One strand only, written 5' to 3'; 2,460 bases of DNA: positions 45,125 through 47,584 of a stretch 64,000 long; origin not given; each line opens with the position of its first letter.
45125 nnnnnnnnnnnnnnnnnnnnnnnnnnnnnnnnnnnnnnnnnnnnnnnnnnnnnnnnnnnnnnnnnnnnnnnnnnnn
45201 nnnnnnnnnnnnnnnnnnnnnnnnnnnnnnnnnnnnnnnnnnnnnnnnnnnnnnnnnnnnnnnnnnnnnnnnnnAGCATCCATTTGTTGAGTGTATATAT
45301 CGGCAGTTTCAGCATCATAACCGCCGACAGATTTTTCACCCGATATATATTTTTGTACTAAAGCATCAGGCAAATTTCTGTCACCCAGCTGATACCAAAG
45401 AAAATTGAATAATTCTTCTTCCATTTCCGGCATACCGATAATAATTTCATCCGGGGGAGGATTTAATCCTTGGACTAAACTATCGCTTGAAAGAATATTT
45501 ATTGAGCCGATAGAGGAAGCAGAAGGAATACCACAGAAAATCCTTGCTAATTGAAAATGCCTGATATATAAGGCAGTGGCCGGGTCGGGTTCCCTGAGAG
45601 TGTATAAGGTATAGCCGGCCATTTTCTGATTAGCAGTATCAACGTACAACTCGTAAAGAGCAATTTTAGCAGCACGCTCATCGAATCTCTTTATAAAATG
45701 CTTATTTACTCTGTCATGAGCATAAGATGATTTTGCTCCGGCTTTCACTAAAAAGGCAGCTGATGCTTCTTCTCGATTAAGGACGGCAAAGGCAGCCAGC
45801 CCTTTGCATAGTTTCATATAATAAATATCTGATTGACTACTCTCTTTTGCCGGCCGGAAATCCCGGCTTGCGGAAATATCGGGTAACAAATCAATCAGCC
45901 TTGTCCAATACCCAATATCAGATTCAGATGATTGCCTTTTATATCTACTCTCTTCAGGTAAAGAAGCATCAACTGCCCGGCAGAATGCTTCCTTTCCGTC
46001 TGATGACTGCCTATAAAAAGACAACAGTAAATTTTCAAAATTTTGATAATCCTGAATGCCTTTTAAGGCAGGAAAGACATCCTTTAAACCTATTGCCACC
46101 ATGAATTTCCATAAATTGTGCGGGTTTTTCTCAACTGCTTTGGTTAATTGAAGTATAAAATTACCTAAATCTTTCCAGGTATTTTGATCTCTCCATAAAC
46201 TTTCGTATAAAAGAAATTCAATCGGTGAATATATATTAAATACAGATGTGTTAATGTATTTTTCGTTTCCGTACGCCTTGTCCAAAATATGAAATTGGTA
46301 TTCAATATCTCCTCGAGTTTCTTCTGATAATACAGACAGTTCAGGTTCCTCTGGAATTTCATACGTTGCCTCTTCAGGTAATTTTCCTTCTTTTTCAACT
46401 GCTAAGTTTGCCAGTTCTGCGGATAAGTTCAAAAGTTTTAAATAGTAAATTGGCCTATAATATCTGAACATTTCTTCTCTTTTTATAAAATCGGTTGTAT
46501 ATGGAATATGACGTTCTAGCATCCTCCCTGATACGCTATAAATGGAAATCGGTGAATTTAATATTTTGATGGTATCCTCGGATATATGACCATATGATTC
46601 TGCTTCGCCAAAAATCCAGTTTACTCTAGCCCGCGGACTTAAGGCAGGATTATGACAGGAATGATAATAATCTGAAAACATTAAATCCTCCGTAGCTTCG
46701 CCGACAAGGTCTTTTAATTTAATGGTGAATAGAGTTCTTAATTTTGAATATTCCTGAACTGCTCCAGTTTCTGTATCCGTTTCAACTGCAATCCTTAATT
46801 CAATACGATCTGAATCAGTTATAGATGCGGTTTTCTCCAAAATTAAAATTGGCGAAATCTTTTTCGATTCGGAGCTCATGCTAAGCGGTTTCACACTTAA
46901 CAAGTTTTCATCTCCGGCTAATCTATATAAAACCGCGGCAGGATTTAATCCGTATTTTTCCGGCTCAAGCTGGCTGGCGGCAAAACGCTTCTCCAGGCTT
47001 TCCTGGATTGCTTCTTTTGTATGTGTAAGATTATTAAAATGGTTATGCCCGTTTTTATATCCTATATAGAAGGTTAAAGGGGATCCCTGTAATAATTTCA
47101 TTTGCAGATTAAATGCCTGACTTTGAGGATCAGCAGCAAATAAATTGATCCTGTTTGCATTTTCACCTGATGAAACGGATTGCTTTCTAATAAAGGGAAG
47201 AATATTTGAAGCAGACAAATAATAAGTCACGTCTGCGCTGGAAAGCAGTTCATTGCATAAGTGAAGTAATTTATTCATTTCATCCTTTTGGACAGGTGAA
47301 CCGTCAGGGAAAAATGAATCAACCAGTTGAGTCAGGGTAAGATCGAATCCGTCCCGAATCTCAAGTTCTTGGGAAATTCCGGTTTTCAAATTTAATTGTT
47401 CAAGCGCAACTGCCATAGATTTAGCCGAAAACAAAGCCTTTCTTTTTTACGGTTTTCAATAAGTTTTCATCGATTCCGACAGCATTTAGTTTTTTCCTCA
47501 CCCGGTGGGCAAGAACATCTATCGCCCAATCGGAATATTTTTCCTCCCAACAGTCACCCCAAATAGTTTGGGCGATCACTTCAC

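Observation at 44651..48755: Operon of a receiver-less OmpR-type wHTH protein and a 927-aa protein with C-terminal SAM-methyltransferase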

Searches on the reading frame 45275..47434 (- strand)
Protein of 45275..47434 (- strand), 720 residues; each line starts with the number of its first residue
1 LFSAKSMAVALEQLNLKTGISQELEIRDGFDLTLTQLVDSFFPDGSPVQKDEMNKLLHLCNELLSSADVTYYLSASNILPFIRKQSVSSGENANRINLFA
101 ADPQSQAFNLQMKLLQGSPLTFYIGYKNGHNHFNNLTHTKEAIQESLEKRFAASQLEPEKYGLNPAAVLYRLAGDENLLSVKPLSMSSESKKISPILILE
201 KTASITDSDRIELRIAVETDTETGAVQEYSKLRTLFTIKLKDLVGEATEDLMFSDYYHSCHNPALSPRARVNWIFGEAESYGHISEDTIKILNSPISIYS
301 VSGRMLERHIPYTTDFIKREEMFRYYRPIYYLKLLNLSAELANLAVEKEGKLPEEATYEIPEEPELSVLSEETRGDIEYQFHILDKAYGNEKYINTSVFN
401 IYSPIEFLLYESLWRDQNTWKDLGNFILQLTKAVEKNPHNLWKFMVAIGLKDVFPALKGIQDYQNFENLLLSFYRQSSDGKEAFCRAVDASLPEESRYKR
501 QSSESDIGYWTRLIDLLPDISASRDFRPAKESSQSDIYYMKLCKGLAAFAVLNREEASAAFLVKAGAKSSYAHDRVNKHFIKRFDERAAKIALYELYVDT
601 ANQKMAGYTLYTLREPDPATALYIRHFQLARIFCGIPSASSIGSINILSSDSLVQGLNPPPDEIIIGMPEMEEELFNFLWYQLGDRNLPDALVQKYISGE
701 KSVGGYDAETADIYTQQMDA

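Call 8: find_homologous_proteins(query=window:45275-47434:-)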
Query window:45275-47434:- (720 aa): 3 proteins with E <= 0.001 among 8000 candidates.
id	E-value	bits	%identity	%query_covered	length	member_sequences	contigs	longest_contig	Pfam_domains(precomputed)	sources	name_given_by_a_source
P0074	0.0e+0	1604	100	99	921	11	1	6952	PF07021.19,PF13847.13,PF13489.13,PF13649.13,PF01209.25,PF08241.19,PF08242.19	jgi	-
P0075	0.0e+0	1124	100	70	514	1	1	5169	-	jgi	-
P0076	2.5e-233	795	54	99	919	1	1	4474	PF13847.13,PF13489.13,PF13649.13,PF01209.25,PF08241.19,PF08242.19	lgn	-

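Call 11: find_encoding_contigs(protein=P0076, flank=6000, max_places=4)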
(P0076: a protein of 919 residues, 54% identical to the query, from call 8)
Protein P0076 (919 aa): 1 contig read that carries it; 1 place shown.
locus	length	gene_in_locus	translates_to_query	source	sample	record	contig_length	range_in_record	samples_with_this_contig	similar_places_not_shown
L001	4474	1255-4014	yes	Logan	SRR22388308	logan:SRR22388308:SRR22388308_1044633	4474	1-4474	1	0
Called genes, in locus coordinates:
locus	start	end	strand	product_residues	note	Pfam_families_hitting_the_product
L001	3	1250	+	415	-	?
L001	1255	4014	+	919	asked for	PF01209:Ubie_methyltran, PF13489:Methyltransf_23, PF08241:Methyltransf_11, PF08242:Methyltransf_12, PF13649:Methyltransf_25, PF13847:Methyltransf_31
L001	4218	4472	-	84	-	?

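Call 41: search_protein_representatives(protein=window:45275-47434:-)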
Query: 720 residues. Proteins with E-value up to 0.001 (for the whole library): 28; up to 1e-10: 19; up to 1e-30: 7. The best 28 are listed.
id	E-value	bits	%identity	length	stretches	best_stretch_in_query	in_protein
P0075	0.0e+00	1124.1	100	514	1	7-510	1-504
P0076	7.8e-234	794.5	55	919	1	7-719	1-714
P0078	1.0e-65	238.9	30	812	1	21-556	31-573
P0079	3.1e-65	237.3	31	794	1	23-542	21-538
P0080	1.3e-53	198.9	31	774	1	20-545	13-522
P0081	5.3e-39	150.6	27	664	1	29-678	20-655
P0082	1.4e-31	126.1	28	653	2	31-466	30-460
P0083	1.0e-25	106.7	27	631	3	29-298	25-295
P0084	1.1e-17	80.2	25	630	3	505-690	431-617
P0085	1.1e-17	80.2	29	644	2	271-574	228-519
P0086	1.1e-17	80.2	25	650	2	32-457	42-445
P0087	1.6e-17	79.6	27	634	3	505-678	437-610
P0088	3.8e-16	75.1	27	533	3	513-686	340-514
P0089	3.3e-15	72.0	29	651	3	231-461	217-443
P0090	3.6e-14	68.5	27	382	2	324-456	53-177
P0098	3.5e-07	45.5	30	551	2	396-560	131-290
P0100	1.1e-06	43.8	24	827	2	22-298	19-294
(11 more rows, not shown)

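Call 49: find_encoding_contigs(protein=P0078, flank=5000, max_places=3)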
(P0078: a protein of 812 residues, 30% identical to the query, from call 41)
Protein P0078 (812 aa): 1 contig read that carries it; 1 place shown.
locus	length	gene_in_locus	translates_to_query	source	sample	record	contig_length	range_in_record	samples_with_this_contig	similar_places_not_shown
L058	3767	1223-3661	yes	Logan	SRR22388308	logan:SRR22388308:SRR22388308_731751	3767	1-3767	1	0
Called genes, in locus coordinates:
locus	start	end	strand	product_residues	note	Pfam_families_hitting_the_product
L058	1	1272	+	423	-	?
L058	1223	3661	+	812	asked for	PF05148:Methyltransf_8 (faint), PF01209:Ubie_methyltran, PF13489:Methyltransf_23, PF03848:TehB (weak), PF08241:Methyltransf_11, PF08242:Methyltransf_12, PF13649:Methyltransf_25, PF13847:Methyltransf_31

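Call 50: find_encoding_contigs(protein=P0100, flank=5000, max_places=3)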
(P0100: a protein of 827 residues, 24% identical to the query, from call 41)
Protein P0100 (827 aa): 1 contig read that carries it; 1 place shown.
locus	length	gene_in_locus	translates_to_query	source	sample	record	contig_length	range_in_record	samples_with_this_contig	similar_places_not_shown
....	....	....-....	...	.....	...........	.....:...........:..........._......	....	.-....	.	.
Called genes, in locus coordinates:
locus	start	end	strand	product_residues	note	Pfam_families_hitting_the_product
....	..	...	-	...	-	-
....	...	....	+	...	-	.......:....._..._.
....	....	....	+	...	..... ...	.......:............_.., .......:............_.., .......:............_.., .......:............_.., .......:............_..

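Call 51: find_encoding_contigs(protein=P0081, flank=5000, max_places=3)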
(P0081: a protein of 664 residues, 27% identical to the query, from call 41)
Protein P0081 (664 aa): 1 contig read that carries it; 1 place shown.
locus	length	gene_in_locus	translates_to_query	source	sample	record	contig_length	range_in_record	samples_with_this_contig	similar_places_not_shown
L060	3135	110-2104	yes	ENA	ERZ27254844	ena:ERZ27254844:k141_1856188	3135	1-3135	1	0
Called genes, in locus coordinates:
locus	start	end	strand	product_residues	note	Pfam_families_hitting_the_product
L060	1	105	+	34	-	?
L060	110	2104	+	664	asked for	PF00383:dCMP_cyt_deam_1, PF14437:MafB19-deam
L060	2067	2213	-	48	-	-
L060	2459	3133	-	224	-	?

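Call 52: find_encoding_contigs(protein=P0079, flank=5000, max_places=2)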
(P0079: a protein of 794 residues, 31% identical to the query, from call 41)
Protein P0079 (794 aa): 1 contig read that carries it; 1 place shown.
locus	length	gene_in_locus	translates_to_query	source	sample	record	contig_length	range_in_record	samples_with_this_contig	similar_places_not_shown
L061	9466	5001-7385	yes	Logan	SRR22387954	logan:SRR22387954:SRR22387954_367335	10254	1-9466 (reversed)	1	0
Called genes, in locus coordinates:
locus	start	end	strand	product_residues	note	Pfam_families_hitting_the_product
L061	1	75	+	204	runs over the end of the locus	-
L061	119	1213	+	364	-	PF00266:Aminotran_5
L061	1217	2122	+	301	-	PF00389:2-Hacid_dh, PF02826:2-Hacid_dh_C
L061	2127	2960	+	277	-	PF02195:ParB_N (faint)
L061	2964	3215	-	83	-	-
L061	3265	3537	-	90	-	-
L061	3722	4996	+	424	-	PF00486:Trans_reg_C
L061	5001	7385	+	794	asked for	PF01209:Ubie_methyltran, PF13489:Methyltransf_23, PF08241:Methyltransf_11, PF08242:Methyltransf_12, PF13649:Methyltransf_25, PF13847:Methyltransf_31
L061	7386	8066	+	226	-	-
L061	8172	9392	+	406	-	-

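Call 53: find_encoding_contigs(protein=P0098, flank=5000, max_places=2)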
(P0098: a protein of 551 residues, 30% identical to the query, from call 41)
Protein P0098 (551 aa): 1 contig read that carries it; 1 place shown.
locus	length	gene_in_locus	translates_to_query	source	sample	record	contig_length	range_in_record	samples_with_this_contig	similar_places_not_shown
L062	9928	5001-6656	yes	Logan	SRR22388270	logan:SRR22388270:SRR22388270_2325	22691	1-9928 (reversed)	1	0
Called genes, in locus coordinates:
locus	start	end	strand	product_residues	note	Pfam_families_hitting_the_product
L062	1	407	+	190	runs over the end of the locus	PF00717:Peptidase_S24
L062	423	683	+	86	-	-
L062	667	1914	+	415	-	PF00817:IMS, PF11799:IMS_C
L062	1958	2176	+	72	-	-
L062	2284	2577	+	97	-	-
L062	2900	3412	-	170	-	-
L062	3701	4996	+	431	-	PF00486:Trans_reg_C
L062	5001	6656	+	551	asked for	PF13489:Methyltransf_23, PF01209:Ubie_methyltran, PF06325:PrmA (weak), PF08241:Methyltransf_11, PF08242:Methyltransf_12, PF13649:Methyltransf_25, PF13847:Methyltransf_31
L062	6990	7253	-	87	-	PF01909:NTP_transf_2, PF18765:Polbeta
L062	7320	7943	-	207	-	PF13098:Thioredoxin_2 (weak), PF13462:Thioredoxin_4, PF01323:DSBA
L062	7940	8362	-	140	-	PF07884:VKOR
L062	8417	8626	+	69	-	PF01455:HupF_HypC (weak)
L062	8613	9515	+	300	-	PF00892:EamA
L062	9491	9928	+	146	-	?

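Call 54: find_encoding_contigs(protein=P0086, flank=5000, max_places=2)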
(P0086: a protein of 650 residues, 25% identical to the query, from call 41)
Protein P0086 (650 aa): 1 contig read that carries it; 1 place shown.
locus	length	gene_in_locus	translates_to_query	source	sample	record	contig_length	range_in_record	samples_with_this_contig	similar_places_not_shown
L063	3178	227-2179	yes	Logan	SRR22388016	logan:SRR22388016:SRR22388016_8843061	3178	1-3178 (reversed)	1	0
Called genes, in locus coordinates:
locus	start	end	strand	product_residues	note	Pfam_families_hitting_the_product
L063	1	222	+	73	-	?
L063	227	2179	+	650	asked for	-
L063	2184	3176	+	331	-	?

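Call 67: search_protein_families(library=phrogs, proteins=[P0081], max_evalue=0.01)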
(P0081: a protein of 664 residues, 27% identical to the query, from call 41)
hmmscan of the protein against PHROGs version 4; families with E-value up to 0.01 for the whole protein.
P0081 (664 aa): 1 family
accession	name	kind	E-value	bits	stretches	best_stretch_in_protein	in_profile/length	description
phrog_174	-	DNA, RNA and nucleotide metabolism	7.9e-06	26.7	1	532-609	137-225/384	dCMP deaminase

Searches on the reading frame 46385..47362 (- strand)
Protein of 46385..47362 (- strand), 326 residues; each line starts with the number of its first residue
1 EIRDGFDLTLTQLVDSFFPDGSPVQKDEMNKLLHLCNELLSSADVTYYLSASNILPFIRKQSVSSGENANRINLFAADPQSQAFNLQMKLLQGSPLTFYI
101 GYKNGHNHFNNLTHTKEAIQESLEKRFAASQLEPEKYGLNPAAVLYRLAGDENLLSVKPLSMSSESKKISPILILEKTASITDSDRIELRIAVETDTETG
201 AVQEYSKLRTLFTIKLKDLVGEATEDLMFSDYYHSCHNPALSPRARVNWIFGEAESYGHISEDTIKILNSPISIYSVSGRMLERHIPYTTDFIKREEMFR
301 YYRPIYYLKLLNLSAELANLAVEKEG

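Call 66: search_solved_structures(query=A5, max_evalue=10)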
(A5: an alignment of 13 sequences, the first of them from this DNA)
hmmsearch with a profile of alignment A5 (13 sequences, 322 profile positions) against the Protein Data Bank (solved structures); distinct sequences matched with E-value up to 10: 8.
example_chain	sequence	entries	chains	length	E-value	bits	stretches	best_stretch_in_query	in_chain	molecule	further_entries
7yui_A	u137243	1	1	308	0.1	14.8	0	86-118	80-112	Polyubiquitin-C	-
5vix_A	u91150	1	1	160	0.24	13.6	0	85-118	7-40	Polyubiquitin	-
3u30_A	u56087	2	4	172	0.25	13.5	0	79-118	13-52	linear di-ubiquitin | Di-Ubiquitin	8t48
5b83_A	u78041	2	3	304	0.46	12.6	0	86-118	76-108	tetra ubiquitin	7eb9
7tv4_C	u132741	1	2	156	0.81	11.8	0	84-118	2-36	Polyubiquitin-C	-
5l9u_S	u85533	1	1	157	1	11.5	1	58-118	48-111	Hsl1(substrate)_peptide-Ubiquitin_variant fusion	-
6n5m_A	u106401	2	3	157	1.1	11.3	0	85-118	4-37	Polyubiquitin-C | Ubiquitin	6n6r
5h07_A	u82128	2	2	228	1.2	11.2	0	86-118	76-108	Polyubiquitin-C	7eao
